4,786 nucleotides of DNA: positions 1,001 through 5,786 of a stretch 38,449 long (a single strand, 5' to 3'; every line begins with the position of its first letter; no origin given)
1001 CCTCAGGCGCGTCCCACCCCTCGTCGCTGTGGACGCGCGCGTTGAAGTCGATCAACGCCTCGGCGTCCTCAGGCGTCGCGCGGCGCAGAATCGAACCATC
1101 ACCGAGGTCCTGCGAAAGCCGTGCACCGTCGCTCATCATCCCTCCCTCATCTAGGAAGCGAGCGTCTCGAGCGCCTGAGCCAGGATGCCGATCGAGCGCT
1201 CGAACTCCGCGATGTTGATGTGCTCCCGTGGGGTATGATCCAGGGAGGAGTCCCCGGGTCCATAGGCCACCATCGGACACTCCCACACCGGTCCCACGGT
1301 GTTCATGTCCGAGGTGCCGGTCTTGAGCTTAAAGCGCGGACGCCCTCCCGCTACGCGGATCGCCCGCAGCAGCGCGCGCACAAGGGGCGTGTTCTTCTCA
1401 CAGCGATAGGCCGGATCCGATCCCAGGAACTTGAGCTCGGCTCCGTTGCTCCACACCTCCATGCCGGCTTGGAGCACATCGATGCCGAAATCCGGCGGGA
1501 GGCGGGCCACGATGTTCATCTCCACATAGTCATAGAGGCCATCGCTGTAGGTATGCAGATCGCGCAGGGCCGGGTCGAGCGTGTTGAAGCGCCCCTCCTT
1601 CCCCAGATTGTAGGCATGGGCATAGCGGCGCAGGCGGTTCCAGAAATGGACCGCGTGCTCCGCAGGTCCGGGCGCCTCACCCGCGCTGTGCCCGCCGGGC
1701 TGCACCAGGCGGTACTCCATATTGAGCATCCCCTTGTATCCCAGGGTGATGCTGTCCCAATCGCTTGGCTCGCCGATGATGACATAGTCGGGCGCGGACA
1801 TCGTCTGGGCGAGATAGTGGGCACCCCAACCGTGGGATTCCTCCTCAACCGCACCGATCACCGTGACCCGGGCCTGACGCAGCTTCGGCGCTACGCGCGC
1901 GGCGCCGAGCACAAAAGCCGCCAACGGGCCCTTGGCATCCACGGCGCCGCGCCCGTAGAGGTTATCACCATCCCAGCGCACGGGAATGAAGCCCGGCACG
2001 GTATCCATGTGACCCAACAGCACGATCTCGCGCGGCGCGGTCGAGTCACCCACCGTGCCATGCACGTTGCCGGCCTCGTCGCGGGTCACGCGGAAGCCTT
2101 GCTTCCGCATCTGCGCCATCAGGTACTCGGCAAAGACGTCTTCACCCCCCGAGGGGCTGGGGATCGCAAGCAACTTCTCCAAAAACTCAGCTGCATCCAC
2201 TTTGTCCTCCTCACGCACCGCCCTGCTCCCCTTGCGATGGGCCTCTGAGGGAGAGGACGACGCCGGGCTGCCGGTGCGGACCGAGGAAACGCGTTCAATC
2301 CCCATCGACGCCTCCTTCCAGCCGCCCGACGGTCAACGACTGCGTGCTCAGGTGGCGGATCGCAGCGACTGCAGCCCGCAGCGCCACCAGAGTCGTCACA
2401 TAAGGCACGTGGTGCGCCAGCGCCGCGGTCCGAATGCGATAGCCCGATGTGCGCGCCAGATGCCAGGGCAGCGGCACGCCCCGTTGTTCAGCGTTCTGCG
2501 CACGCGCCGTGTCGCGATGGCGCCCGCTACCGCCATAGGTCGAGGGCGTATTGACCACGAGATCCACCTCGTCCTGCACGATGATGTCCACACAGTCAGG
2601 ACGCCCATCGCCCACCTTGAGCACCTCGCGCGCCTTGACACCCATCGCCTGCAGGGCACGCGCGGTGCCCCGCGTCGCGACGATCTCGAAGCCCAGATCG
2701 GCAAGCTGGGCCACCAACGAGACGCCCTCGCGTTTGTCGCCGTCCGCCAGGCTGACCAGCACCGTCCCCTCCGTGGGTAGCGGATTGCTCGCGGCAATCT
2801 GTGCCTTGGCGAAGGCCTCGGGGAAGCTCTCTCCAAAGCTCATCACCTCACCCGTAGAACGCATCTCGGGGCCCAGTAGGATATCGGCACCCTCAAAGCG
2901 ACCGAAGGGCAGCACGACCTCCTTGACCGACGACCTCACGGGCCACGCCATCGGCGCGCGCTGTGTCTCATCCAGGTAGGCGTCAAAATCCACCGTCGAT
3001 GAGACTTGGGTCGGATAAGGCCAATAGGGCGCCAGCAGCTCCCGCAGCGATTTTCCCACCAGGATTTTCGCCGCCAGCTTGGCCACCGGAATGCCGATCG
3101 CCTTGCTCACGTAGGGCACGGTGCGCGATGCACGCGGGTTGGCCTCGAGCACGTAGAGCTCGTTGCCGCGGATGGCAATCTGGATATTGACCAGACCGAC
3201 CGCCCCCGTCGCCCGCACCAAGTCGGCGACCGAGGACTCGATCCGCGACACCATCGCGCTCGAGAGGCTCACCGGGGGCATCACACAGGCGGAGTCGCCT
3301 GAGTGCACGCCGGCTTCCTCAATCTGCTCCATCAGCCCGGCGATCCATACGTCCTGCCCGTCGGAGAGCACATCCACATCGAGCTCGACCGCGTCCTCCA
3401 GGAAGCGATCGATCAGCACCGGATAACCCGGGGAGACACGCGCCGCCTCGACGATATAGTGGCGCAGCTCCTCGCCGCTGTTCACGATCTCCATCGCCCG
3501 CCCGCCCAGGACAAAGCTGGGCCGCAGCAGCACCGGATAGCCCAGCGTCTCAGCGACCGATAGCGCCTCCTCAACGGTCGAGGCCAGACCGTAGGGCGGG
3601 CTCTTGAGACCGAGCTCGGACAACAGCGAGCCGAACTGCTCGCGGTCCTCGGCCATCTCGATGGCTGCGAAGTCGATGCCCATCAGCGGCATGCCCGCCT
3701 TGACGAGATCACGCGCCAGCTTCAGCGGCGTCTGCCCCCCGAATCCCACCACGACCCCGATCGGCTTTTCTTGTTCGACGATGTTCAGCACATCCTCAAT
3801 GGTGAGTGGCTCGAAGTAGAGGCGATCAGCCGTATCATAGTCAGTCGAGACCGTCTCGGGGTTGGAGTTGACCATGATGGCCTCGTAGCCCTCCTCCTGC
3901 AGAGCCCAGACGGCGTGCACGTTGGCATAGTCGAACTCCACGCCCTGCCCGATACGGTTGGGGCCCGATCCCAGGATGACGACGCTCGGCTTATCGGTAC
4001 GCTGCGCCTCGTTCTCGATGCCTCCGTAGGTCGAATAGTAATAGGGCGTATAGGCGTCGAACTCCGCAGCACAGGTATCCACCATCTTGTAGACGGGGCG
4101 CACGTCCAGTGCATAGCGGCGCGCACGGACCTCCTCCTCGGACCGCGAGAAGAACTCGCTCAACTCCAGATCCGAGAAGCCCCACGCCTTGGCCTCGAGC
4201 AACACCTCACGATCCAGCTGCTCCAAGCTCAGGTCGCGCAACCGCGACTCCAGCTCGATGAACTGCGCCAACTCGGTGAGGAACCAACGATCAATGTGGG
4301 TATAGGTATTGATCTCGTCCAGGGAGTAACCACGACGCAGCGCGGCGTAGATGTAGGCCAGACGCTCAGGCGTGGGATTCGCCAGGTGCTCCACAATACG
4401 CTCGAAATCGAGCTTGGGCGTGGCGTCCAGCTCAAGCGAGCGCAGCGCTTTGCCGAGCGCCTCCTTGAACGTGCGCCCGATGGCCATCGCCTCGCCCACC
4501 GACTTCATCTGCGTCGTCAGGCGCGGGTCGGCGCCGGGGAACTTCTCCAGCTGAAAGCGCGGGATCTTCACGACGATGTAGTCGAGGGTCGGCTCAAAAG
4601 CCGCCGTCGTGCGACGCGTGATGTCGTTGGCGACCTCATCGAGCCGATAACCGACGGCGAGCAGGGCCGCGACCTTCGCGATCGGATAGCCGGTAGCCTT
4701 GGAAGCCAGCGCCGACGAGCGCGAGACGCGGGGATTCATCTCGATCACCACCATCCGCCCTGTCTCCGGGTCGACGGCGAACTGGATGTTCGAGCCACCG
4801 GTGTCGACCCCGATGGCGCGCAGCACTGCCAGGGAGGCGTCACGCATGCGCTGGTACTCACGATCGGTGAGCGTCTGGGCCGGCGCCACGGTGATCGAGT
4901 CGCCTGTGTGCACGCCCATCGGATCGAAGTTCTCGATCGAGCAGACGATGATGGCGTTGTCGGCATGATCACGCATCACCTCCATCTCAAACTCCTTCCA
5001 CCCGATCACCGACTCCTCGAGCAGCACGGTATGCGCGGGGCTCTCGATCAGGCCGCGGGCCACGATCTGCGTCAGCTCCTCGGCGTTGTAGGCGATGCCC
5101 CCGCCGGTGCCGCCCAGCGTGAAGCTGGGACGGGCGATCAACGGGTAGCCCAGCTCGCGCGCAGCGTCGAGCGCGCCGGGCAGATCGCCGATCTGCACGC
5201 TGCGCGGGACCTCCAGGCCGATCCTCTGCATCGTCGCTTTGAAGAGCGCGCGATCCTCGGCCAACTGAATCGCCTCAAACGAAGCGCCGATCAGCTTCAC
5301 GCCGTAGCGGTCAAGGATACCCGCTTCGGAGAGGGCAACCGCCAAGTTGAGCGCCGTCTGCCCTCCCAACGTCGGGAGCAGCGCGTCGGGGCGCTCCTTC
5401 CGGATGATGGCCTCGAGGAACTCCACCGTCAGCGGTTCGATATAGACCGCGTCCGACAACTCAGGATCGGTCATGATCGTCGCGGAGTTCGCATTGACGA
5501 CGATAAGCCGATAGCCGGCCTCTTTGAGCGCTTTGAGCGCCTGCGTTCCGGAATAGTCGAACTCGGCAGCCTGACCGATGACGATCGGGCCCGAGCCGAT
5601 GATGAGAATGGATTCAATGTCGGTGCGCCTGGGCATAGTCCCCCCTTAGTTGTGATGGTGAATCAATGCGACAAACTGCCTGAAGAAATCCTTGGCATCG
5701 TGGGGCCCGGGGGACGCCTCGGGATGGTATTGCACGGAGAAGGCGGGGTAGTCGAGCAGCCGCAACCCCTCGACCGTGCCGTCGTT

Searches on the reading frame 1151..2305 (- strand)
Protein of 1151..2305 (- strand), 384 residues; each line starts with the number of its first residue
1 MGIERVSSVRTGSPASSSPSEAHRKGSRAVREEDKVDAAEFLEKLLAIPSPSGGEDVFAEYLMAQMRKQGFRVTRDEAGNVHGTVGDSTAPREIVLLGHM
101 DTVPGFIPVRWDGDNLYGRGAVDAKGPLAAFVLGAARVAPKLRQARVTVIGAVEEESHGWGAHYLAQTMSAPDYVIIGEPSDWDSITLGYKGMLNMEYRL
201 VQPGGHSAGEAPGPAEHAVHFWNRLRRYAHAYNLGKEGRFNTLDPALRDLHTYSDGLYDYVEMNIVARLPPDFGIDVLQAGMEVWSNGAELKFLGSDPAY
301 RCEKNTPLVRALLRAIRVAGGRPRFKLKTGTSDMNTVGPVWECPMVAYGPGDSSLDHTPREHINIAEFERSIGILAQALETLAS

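Call 49: search_protein_families(library=pfam, proteins=[window:1151-2305:-], max_evalue=0.001)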
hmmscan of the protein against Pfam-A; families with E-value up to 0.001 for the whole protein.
window:1151-2305:- (384 aa): 2 families
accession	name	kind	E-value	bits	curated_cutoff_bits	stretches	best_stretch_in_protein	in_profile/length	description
PF01546.33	Peptidase_M20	-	6.7e-26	91.9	24.6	1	96-380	2-205/206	Peptidase family M20/M25/M40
PF04389.22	Peptidase_M28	-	0.00024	21.3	21.3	1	80-170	1-79/193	Peptidase family M28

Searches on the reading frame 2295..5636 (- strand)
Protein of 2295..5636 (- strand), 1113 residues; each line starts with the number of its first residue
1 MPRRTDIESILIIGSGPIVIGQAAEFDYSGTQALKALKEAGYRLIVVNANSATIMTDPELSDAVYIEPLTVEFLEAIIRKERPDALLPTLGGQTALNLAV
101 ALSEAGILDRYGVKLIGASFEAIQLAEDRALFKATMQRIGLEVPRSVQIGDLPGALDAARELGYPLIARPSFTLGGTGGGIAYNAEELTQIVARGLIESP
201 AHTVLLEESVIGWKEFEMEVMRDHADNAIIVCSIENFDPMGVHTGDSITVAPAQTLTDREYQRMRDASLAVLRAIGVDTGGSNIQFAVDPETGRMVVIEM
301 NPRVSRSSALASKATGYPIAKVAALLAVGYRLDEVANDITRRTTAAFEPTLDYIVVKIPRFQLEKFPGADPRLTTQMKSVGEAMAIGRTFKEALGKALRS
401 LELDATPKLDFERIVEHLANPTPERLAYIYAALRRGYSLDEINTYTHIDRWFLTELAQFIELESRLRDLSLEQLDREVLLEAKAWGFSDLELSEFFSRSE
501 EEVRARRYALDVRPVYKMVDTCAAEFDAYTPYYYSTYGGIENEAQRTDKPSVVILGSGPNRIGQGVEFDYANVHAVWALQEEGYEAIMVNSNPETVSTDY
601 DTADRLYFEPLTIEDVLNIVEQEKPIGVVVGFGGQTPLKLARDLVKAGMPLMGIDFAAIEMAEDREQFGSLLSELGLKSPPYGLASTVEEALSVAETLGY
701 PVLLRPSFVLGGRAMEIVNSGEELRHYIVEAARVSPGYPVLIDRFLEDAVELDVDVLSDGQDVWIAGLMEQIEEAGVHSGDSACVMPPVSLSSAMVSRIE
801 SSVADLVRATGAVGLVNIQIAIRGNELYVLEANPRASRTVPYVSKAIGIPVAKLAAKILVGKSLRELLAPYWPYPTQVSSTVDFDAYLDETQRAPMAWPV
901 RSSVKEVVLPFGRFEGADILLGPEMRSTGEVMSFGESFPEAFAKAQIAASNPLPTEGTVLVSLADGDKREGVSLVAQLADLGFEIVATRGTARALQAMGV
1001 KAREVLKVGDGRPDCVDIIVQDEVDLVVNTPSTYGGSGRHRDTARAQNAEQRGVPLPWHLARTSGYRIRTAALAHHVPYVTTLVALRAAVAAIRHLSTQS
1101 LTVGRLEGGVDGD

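Call 49: search_protein_families(library=pfam, proteins=[window:2295-5636:-], max_evalue=0.001)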
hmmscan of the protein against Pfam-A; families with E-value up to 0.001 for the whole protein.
window:2295-5636:- (1113 aa): 9 families
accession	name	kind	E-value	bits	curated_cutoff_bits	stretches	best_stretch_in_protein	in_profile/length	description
PF02786.22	CPSase_L_D2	-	3.8e-105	350.5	19.8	2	128-334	1-210/211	Carbamoyl-phosphate synthase L chain, ATP binding domain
PF25596.1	CPSase_L_D1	-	1.2e-94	312.7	27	2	7-124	2-117/118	Carbamoyl phosphate synthase preATP-grasp domain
PF02787.25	CPSase_L_D3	-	2.4e-24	85.5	26.6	1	416-494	1-78/80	Carbamoyl-phosphate synthetase large chain, oligomerisation domain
PF02142.27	MGS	-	2.1e-17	63.4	24.1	1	972-1057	3-93/94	MGS-like domain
PF07478.18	Dala_Dala_lig_C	-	1.1e-11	45.1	24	1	690-835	27-175/204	D-ala D-ala ligase C-terminus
PF02222.28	ATP-grasp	-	2.3e-09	37.6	27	1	671-836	2-163/179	ATP-grasp domain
PF02655.19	ATP-grasp_3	-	4.2e-07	30.6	23.2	1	670-836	9-157/160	ATP-grasp domain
PF15632.11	ATPgrasp_Ter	-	7.6e-07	29.4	29.1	1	803-862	53-111/131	ATP-grasp in the biosynthetic pathway with Ter operon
PF13549.11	ATP-grasp_5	-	0.00073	19.4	27.6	0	669-705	16-52/221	ATP-grasp domain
